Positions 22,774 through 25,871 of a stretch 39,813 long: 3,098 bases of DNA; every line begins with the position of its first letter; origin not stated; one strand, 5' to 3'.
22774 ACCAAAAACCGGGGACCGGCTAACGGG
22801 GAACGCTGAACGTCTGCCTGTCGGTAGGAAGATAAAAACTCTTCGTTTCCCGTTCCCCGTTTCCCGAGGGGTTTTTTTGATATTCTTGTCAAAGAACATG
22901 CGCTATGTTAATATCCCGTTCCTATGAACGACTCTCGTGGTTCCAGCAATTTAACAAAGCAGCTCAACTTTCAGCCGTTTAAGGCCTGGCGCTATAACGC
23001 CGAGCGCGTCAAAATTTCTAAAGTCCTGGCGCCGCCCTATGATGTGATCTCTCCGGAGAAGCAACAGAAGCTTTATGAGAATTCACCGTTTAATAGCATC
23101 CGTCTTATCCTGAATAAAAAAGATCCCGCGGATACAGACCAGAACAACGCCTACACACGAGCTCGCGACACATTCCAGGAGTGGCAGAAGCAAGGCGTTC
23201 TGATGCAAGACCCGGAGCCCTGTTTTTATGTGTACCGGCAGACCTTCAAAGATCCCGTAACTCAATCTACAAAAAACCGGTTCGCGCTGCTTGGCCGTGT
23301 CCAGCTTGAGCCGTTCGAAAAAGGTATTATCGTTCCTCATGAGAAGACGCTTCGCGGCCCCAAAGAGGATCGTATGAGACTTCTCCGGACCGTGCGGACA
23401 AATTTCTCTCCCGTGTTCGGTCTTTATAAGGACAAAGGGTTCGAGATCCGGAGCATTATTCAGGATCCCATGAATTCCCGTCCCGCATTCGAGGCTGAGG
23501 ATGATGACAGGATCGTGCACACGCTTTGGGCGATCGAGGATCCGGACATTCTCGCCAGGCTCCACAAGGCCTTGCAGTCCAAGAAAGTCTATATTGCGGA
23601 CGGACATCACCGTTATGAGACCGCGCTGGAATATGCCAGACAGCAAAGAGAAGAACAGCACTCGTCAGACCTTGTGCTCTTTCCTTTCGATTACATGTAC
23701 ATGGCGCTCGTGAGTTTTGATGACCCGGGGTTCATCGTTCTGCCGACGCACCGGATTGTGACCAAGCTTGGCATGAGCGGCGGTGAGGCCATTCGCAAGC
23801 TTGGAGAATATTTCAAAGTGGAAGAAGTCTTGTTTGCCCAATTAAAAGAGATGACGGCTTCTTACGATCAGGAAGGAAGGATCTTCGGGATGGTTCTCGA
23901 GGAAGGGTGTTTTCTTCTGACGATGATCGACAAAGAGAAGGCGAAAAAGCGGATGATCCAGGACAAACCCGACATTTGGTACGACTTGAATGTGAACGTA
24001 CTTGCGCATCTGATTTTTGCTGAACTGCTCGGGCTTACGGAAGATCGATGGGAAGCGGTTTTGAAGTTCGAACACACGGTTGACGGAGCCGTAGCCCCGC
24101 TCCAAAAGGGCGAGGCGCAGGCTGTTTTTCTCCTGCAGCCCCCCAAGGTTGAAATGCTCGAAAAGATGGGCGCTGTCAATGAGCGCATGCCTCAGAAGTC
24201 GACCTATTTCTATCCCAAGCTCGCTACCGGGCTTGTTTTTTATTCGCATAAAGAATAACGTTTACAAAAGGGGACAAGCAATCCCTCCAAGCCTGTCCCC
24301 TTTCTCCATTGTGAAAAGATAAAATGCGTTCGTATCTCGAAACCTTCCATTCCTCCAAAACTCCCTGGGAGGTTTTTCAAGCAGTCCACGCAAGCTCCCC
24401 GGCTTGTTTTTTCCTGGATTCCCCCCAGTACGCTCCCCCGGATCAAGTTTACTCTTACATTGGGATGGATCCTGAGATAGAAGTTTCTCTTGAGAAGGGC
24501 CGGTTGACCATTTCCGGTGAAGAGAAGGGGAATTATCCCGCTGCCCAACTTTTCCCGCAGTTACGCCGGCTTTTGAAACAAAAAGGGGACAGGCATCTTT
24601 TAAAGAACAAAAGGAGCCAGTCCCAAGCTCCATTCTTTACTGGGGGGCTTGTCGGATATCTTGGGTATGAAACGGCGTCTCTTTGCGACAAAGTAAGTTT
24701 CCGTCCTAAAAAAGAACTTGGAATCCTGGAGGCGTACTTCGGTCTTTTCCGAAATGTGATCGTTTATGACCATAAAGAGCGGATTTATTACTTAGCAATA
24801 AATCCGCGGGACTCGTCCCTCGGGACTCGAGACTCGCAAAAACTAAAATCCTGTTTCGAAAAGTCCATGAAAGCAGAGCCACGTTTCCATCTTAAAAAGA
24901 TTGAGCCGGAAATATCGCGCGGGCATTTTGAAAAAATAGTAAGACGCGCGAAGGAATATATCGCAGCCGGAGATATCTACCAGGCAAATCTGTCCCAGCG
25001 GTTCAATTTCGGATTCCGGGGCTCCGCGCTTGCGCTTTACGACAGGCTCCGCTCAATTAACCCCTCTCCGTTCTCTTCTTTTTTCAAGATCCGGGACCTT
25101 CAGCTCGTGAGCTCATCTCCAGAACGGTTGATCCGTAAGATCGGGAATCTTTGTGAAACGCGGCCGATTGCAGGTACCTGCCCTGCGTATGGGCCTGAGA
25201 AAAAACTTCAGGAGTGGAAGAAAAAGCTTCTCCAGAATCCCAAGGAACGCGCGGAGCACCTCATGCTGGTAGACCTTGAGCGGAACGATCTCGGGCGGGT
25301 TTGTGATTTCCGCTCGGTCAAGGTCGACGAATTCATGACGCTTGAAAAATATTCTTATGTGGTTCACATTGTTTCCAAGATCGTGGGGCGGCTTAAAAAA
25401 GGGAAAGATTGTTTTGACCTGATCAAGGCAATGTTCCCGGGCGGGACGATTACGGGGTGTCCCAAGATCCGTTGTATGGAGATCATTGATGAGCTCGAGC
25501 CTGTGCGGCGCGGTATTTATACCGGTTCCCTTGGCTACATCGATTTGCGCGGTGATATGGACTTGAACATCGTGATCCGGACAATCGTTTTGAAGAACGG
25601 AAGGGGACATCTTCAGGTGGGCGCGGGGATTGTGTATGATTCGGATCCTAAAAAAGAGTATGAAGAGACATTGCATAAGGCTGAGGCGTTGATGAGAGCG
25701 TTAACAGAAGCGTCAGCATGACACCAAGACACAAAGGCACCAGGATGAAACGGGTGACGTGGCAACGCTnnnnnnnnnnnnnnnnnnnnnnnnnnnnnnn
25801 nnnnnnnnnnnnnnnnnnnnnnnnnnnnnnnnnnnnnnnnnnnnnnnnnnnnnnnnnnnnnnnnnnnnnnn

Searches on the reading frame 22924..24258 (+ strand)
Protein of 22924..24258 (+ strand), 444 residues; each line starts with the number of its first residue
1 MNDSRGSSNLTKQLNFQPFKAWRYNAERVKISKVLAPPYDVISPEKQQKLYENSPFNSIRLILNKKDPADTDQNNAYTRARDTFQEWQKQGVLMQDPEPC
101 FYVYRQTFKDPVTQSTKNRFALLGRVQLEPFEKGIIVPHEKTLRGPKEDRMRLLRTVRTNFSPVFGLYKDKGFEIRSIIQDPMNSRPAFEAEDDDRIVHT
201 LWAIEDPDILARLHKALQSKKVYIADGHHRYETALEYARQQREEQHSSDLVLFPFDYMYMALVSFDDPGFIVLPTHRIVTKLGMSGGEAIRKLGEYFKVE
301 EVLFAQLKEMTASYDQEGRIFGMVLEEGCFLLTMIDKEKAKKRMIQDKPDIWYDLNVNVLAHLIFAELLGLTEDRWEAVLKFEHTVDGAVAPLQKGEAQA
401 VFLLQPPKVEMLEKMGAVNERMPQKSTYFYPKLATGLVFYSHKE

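Call 47: search_protein_families(library=pfam, proteins=[window:22924-24258:+], max_evalue=0.00001)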
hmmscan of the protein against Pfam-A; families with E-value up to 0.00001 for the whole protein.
window:22924-24258:+ (444 aa): 1 family
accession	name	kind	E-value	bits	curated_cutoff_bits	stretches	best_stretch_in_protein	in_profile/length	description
PF06245.16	DUF1015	-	2.3e-94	316.4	25.8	1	17-339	2-314/325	Protein of unknown function (DUF1015)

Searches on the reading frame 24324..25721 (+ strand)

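Call 47: search_protein_families(library=pfam, proteins=[window:24324-25721:+], max_evalue=0.00001)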
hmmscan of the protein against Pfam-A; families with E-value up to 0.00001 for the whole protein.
window:24324-25721:+ (465 aa): 2 families
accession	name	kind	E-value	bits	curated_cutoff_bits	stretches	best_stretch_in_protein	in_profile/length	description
PF00425.24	Chorismate_bind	-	9.7e-91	304.3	27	1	201-452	4-257/257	chorismate binding enzyme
PF04715.19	Anth_synt_I_N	-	4.4e-22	79.3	23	1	12-157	3-140/140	Anthranilate synthase component I, N terminal region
